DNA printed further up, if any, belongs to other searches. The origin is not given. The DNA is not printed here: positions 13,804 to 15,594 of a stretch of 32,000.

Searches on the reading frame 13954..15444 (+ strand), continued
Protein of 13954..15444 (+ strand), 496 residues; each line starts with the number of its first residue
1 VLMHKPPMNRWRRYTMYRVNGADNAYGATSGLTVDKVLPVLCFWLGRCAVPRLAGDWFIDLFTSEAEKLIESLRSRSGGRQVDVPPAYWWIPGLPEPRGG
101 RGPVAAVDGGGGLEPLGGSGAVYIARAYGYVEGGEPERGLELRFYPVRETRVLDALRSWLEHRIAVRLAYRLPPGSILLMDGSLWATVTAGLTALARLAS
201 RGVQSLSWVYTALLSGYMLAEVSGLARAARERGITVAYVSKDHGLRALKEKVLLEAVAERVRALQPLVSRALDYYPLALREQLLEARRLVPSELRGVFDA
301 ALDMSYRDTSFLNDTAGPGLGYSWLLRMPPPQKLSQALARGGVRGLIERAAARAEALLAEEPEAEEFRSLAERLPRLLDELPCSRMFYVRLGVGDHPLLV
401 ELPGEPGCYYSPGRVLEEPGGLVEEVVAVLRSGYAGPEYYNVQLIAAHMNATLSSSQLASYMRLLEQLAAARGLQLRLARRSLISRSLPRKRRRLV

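Call 41: fold_search(model_id=the predicted structure, library=pdb)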
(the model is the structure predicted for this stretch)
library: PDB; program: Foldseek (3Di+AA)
matches with E <= 10: 817; with E <= 0.001: 4
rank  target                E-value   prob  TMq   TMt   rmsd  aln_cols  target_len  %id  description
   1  2ygk_A                5.1e-12  1.00  0.47  0.63   8.1       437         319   14  Crystal structure of the NurA nuclease from Sulfolobus solfataricus (released 2011-12-14)
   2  3aly_A                7.3e-04  1.00  0.18  0.42  15.9       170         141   14  Crystal Structure of RNase HI from Sulfolobus tokodaii with C-terminal deletion (released 2011-06-22)
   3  4w5o_A                7.3e-04  0.96  0.16  0.10   8.0       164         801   15  The Crystal Structure of Human Argonaute2 Bound to a Guide and Target RNA Containing Seed Pairing from 2-9 (released 2014-11-12)
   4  4z4i_A                7.7e-04  0.98  0.16  0.10   7.6       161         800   15  Human Argonaute2 A481T Mutant Bound to t1-G Target RNA (released 2015-09-23)
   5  6cbd_A                1.0e-03  0.98  0.16  0.10   7.6       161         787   15  Crystal Structure of Human Argonaute2 Bound to Three Tryptophans (released 2018-04-18)
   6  9k6q_A                1.0e-03  0.97  0.16  0.11   8.1       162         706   14  "Cryo-EM Structure of hAGO2D669A-siRNA-target (14-nt, sesqui-lobed) (released 2025-06-25)
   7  7ki3_D                1.1e-03  0.91  0.14  0.09   8.7       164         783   16  Human Argonaute2:miR-122 bound to the HCV genotype 1a site-1 RNA (released 2021-10-06)
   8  4ibn                  1.2e-03  0.98  0.19  0.34  12.6       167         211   12  Crystal structure of LC9-RNase H1, a type 1 RNase H with the type 2 active-site motif (released 2013-03-20)
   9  4z4h_A                1.3e-03  0.97  0.16  0.10   7.6       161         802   15  Human Argonaute2 A481T Mutant Bound to t1-A Target RNA (released 2015-09-23)
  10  4z4c_A                1.4e-03  0.96  0.16  0.10   8.3       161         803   17  Human Argonaute2 Bound to t1-C Target RNA (released 2015-09-23)
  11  4w5t_A                1.5e-03  0.96  0.15  0.09   8.3       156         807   16  The Crystal Structure of Human Argonaute2 Bound to a Guide and Target RNA Containing Seed Pairing from 2-7 (released 2014-11-12)
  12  4z4e_A                1.6e-03  0.93  0.16  0.10   7.9       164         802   15  Human Argonaute2 Bound to t1-U Target RNA (released 2015-09-23)
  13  3hd0_A                1.6e-03  0.98  0.22  0.38  15.8       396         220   13  Crystal structure of Tm1865, an Endonuclease V from Thermotoga Maritima (released 2009-07-14)
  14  4w5r_A                1.6e-03  0.85  0.14  0.09   8.1       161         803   14  The Crystal Structure of Human Argonaute2 Bound to a Guide and Target RNA Containing Seed Pairing from 2-8 (Long Targe (released 2014-11-12)
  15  4z4g_A                1.7e-03  0.96  0.17  0.10   7.6       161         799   15  Human Argonaute2 Bound to t1-Inosine Target RNA (released 2015-09-23)
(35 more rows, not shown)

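Call 42: list_cluster_members(proteins=[P0062, P0063, P0064, P0065, P0067, P0069, P0073, P0077, P0079, P0082])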
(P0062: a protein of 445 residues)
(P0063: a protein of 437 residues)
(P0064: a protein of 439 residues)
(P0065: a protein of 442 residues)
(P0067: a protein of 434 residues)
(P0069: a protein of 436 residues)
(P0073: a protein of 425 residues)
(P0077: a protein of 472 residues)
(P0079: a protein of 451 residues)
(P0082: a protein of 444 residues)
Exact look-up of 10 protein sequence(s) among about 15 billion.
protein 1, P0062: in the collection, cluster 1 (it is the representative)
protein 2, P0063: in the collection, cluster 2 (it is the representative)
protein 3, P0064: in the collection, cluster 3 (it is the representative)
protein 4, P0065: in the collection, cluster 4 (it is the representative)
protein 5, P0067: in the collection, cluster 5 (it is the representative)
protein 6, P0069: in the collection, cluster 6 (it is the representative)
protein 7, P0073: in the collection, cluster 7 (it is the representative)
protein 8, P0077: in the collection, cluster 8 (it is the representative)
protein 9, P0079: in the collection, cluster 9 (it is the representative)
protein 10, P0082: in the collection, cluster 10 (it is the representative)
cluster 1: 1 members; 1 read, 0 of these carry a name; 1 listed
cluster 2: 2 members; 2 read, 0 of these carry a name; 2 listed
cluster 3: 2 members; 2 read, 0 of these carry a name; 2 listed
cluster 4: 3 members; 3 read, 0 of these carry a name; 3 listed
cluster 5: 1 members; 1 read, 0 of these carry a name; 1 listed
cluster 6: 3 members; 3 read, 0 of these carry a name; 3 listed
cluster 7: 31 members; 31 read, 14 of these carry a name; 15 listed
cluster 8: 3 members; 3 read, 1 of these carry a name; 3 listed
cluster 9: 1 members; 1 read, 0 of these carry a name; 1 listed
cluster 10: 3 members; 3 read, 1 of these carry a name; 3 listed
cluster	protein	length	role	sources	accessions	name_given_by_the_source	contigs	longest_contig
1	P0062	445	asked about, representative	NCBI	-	-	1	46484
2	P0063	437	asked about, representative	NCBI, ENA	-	-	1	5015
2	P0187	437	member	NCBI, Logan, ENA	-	-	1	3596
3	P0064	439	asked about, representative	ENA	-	-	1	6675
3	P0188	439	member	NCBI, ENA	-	-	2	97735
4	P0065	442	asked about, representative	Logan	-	-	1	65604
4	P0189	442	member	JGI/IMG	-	-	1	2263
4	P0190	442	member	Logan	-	-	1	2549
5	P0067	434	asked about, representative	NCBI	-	-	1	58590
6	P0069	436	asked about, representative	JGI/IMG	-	-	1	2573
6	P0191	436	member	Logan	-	-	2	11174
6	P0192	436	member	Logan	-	-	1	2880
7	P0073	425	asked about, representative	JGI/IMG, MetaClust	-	\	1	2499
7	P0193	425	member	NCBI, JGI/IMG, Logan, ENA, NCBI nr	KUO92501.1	MAG: hypothetical protein AT713_07190 [Caldivirga sp. JCHS_4] | NurA domain.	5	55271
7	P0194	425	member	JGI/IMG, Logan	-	hypothetical protein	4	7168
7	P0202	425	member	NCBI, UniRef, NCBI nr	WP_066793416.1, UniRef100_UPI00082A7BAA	DNA double-strand break repair nuclease NurA [Caldivirga sp. MU80] | DNA double-strand break repair nuclease NurA n=1 Tax=Caldivirga sp. MU80 TaxID=1650354 ...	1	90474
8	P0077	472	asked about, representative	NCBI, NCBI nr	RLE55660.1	MAG: hypothetical protein DRJ40_07800 [Thermoprotei archaeon]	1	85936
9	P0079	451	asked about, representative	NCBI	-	-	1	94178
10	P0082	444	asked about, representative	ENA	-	-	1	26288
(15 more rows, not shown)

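Call 43: find_encoding_contigs(protein=P0202, flank=6000, max_places=1)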
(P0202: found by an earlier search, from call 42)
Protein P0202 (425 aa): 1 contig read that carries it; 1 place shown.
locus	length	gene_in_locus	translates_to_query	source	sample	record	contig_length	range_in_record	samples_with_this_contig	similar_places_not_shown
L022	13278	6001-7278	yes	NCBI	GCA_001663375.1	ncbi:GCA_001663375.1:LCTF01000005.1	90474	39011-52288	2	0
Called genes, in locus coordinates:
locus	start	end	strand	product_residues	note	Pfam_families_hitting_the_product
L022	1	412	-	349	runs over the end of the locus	PF00108:Thiolase_N (weak), PF08541:ACP_syn_III_C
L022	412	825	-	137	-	PF12172:zf-ChsH2, PF01796:OB_ChsH2_C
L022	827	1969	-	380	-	PF00108:Thiolase_N, PF22691:Thiolase_C_1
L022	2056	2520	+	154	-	-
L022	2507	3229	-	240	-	PF04010:DUF357, PF01467:CTP_transf_like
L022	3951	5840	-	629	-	PF01580:FtsK_SpoIIIE (faint), PF01935:DUF87, PF05872:HerA_C (faint), PF10412:TrwB_AAD_bind (faint), PF12846:AAA_10 (weak)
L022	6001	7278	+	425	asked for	PF09376:NurA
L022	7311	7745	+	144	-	PF01894:YjbQ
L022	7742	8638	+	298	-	PF01940:DUF92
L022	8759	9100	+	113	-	-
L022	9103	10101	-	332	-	PF16884:ADH_N_2 (weak), PF08240:ADH_N, PF00106:adh_short (faint), PF00107:ADH_zinc_N, PF13602:ADH_zinc_N_2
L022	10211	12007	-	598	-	-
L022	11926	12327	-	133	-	-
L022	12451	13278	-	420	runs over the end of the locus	PF03453:MoeA_N, PF00994:MoCF_biosynth, PF03454:MoeA_C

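Call 44: find_encoding_contigs(protein=P0077, flank=6000, max_places=1)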
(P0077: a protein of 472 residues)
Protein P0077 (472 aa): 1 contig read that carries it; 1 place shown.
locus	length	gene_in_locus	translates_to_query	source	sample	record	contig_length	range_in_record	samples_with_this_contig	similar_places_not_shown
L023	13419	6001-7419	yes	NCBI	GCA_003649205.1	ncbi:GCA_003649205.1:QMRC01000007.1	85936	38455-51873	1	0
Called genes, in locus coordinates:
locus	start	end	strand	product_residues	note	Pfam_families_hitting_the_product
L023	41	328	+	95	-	-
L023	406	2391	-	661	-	PF01507:PAPS_reduct, PF13237:Fer4_10 (faint), PF12837:Fer4_6 (faint), PF14697:Fer4_21 (weak)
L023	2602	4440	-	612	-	-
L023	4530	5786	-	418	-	PF01969:Ni_insertion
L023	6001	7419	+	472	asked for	PF09376:NurA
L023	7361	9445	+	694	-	PF09378:HAS-barrel (weak), PF02534:T4SS-DNA_transf (weak), PF01580:FtsK_SpoIIIE (faint), PF01935:DUF87, PF10412:TrwB_AAD_bind (faint), PF00004:AAA (faint), PF05872:HerA_C (weak)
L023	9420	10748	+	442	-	PF00149:Metallophos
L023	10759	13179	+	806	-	PF00005:ABC_tran (faint), PF02463:SMC_N, PF13175:AAA_15 (faint), PF13476:AAA_23 (faint), PF13555:AAA_29 (weak), PF05531:NPV_P10 (faint), PF13166:AAA_13 (weak), PF13304:AAA_21 (weak)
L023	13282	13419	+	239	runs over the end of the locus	-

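Call 48: search_protein_families(library=pfam, proteins=[L015:10007-11359:+, L015:11352-13484:+, L015:13459-14283:+, L015:8336-9379:-, L015:7294-8277:-, L015:16675-17931:-, L015:19289-20638:-, L003:3168-4841:-, L003:2042-3196:-], max_evalue=0.001)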
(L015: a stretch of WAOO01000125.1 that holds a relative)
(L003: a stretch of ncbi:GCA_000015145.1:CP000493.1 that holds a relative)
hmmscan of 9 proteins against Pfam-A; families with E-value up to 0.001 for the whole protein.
L015:10007-11359:+ (450 aa): 1 family
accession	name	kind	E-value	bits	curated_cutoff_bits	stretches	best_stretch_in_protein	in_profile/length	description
PF09376.16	NurA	-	5.8e-08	33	21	1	61-411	2-252/254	NurA domain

L015:11352-13484:+ (710 aa): 6 families
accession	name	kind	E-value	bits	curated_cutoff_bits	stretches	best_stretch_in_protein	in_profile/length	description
PF01935.23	DUF87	-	2.5e-32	113.2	23.2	1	139-415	1-220/220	Helicase HerA, central domain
PF05872.18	HerA_C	-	1.8e-06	27.3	22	0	152-219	13-79/502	Helicase HerA-like C-terminal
PF10412.15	TrwB_AAD_bind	-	1.2e-05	24.8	20.5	1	149-202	6-57/387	Type IV secretion-system coupling protein DNA-binding domain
PF04851.21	ResIII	-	2.4e-05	24.7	22.5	1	160-195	23-60/164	Type III restriction enzyme, res subunit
PF09378.16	HAS-barrel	-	2.5e-05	24.7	25.2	1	9-67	1-49/90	HAS barrel domain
PF02534.20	T4SS-DNA_transf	-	0.00024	20.5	20.1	1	154-203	38-85/468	Type IV secretory system Conjugative DNA transfer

L015:13459-14283:+ (274 aa): 1 family
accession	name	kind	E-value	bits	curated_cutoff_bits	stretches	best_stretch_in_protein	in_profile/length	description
PF05050.19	Methyltransf_21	-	7.1e-19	69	22.7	1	94-256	1-172/173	Methyltransferase FkbM domain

L015:8336-9379:- (347 aa): 0 families

L015:7294-8277:- (327 aa): 2 families
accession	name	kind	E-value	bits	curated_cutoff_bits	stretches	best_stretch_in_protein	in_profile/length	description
PF08267.18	Meth_synt_1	-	2.3e-15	57.3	27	1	86-287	109-309/313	Cobalamin-independent synthase, N-terminal domain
PF01717.24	Meth_synt_2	-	4.5e-08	33.2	21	1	4-297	1-297/324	Cobalamin-independent synthase, Catalytic domain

L015:16675-17931:- (418 aa): 8 families
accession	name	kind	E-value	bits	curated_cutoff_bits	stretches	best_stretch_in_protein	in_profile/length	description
PF09079.17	Cdc6_C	-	1.5e-23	83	25.1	1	311-402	5-95/96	CDC6, C terminal winged helix domain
PF22703.2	Cdc6_lid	-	4.8e-22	78.1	27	1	225-293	2-67/68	Cdc6 AAA+ ATPase-type lid domain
PF13401.12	AAA_22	-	1.2e-12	48.7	27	1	65-177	9-110/130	AAA domain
PF13191.12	AAA_16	-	2.5e-07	31.8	32.6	1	35-159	1-144/167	AAA ATPase domain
PF01637.24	ATPase_2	-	2.9e-07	31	33.2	1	39-188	4-152/225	ATPase domain predominantly from Archaea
PF00004.35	AAA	-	6.4e-07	30.3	21.2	1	65-188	2-105/131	ATPase family associated with various cellular activities (AAA)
PF05729.18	NACHT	-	1.1e-06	29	26.7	1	65-163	4-97/167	NACHT domain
PF05621.17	TniB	-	6e-06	26.3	22.4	1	48-164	21-136/189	Bacterial TniB protein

L015:19289-20638:- (449 aa): 3 families
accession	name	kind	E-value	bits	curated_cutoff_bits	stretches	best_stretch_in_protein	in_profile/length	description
PF00113.28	Enolase_C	-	2.6e-111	372.1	21.5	1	150-437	2-294/296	Enolase, C-terminal TIM barrel domain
PF03952.21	Enolase_N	-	1.7e-50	171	35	1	15-144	1-131/131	Enolase, N-terminal domain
PF13378.12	MR_MLE_C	-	3.2e-10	40.5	29.4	1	284-382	63-158/219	Enolase C-terminal domain-like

L003:3168-4841:- (557 aa): 1 family
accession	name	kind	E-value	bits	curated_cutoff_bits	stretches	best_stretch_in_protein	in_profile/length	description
PF01935.23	DUF87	-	4e-21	76.6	23.2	1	139-392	3-219/220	Helicase HerA, central domain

L003:2042-3196:- (384 aa): 1 family
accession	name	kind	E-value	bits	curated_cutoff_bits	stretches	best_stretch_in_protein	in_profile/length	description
PF09376.16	NurA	-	3.6e-16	59.9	21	1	74-348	2-254/254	NurA domain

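Call 49: find_homologous_proteins(query=L015:11352-13484:+, max_evalue=1e-10)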
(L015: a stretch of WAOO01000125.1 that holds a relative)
Query L015:11352-13484:+ (710 aa): 711 proteins with E <= 1e-10 among 8000 candidates; the best 120 are listed.
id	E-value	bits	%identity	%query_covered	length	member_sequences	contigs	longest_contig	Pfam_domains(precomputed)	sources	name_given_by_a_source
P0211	0.0e+0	1564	100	100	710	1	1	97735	PF10412.16,PF01935.24,PF09378.17,PF05872.19,PF04851.22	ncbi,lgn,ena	-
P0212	0.0e+0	1387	88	100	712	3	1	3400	PF10412.16,PF01935.24,PF05872.19,PF04851.22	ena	-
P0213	2.0e-295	1000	64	99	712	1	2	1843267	PF01935.24,PF09378.17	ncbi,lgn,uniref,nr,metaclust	ncbi:HerA-ATP synthase with barrel domain [Pyrolobus fumarii 1A]|uniref:HerA-ATP synthase with barre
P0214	5.0e-284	962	63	99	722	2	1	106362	PF01935.24,PF05872.19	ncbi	-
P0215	1.0e-264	899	58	99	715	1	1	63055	PF01935.24,PF05872.19,PF04851.22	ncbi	-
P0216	1.3e-263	895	59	97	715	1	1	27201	PF01935.24,PF09378.17,PF05872.19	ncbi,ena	-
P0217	1.5e-210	719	51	98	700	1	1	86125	PF01935.24,PF05872.19,PF02534.21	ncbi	-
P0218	1.6e-208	713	51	98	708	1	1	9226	PF01935.24,PF09378.17,PF05872.19,PF02534.21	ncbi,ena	-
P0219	1.6e-207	709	51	97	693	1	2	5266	PF01935.24,PF05872.19,PF02534.21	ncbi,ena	-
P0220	2.5e-207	709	51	97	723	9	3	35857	PF01935.24,PF05872.19,PF04851.22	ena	-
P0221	1.5e-205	703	51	95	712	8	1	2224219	PF01935.24,PF05872.19,PF02534.21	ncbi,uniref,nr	ncbi:ATP-binding protein [Pyrodictium abyssi]|uniref:ATP-binding protein n=1 Tax=Pyrodictium abyssi 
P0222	2.8e-205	702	49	97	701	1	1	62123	PF01935.24,PF05872.19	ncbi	-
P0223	7.7e-205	701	50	99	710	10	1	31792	PF01935.24,PF05872.19,PF02534.21,PF04851.22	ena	-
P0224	9.9e-205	700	50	97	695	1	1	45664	PF01935.24,PF05872.19,PF02534.21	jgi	jgi:DNA helicase HerA-like ATPase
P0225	1.1e-204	700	51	95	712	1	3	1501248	PF01935.24,PF05872.19,PF02534.21,PF01580.25,PF04434.23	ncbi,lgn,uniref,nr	ncbi:hypothetical protein CF15_07235 [Pyrodictium occultum]|uniref:SWIM-type domain-containing prote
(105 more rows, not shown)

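Call 50: find_encoding_contigs(protein=P0225, flank=10000, max_places=1)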
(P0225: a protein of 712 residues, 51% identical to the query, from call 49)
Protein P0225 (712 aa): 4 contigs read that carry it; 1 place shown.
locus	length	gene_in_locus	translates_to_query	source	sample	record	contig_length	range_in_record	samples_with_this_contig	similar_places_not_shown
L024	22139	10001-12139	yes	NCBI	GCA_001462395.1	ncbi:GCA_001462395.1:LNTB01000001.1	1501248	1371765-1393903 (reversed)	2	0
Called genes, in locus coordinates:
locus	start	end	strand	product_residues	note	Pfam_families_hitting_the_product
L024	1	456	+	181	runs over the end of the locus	-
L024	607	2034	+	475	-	PF02310:B12-binding, PF04055:Radical_SAM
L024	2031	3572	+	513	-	PF13353:Fer4_12 (weak), PF04055:Radical_SAM, PF13186:SPASM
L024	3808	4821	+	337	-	PF13593:SBF_like, PF01758:SBF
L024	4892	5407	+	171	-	PF00005:ABC_tran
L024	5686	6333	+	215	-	PF01300:Sua5_yciO_yrdC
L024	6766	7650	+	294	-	PF00924:MS_channel_2nd, PF21082:MS_channel_3rd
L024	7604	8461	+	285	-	PF04016:DUF364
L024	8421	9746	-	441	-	PF04055:Radical_SAM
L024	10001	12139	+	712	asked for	PF02534:T4SS-DNA_transf (weak), PF01580:FtsK_SpoIIIE (faint), PF01935:DUF87, PF05872:HerA_C (faint), PF04434:SWIM (weak)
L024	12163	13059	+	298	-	PF02423:OCD_Mu_crystall, PF01488:Shikimate_DH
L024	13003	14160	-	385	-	PF02653:BPD_transp_2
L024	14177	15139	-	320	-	PF02653:BPD_transp_2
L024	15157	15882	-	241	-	PF13476:AAA_23 (weak), PF00005:ABC_tran, PF02463:SMC_N (faint), PF13304:AAA_21 (faint)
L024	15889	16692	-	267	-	PF02463:SMC_N (faint), PF13555:AAA_29 (faint), PF00005:ABC_tran, PF13304:AAA_21 (faint), PF12399:BCA_ABC_TP_C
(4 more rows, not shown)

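Call 51: find_encoding_contigs(protein=P0213, flank=10000, max_places=1)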
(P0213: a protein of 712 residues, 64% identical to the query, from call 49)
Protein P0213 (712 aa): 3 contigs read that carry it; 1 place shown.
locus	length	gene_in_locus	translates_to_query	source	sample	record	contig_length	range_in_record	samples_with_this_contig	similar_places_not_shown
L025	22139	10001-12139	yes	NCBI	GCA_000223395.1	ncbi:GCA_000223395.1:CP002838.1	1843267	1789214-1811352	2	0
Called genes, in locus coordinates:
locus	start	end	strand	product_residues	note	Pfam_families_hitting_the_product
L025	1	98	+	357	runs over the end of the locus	PF03463:eRF1_1, PF18854:baeRF_family10, PF03464:eRF1_2, PF18859:acVLRF1, PF03465:eRF1_3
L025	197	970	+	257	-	PF04252:SFM1-like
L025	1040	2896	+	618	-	PF03537:Glyco_hydro_114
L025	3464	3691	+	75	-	-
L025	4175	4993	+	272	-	PF00881:Nitroreductase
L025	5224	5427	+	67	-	PF11520:Cren7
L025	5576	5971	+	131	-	-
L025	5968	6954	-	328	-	PF01717:Meth_synt_2, PF08267:Meth_synt_1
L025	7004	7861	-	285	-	-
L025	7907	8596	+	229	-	PF04254:DUF432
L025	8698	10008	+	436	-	PF09376:NurA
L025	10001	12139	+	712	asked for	PF09378:HAS-barrel (faint), PF01935:DUF87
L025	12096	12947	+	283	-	PF05050:Methyltransf_21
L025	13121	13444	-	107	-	-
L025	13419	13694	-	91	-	PF09341:Pcc1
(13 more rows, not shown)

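Call 57: find_related_loci(query=A4, collection=metagenome_contigs, flank=4000)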
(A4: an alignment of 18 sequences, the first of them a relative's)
Query A4 (712 aa) in metagenome_contigs; peptide patterns used: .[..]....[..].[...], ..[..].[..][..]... (x = any residue, [..] = any of these).
600 stretches matched a pattern (row limit reached: there are more); 60 encode a relative of the query (tblastn E <= 1e-3); 60 distinct loci.
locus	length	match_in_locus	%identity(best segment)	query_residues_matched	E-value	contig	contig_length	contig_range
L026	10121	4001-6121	74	6-712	0e+0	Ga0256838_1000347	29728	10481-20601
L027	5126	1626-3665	54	9-694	0e+0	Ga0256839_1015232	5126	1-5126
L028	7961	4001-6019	51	8-689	0e+0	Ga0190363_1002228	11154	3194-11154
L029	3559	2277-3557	51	11-441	2e-150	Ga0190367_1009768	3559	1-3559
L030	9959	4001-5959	36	8-704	2e-141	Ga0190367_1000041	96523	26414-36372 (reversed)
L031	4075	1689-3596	40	36-709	1e-143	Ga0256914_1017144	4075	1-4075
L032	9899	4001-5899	39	9-694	2e-139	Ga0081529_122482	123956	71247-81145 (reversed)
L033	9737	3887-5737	40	36-694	2e-139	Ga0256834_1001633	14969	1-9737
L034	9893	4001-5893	39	11-694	2e-138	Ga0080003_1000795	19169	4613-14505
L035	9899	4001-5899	39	9-694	1e-138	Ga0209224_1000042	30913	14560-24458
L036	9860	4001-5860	39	36-694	2e-138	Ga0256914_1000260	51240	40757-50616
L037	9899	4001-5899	40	11-694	4e-138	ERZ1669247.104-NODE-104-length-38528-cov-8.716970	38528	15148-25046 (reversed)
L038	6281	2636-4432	41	11-685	2e-135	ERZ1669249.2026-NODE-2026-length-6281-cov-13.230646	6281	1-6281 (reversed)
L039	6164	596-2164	46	8-573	1e-133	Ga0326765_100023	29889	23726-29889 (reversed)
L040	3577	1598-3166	46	8-573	4e-138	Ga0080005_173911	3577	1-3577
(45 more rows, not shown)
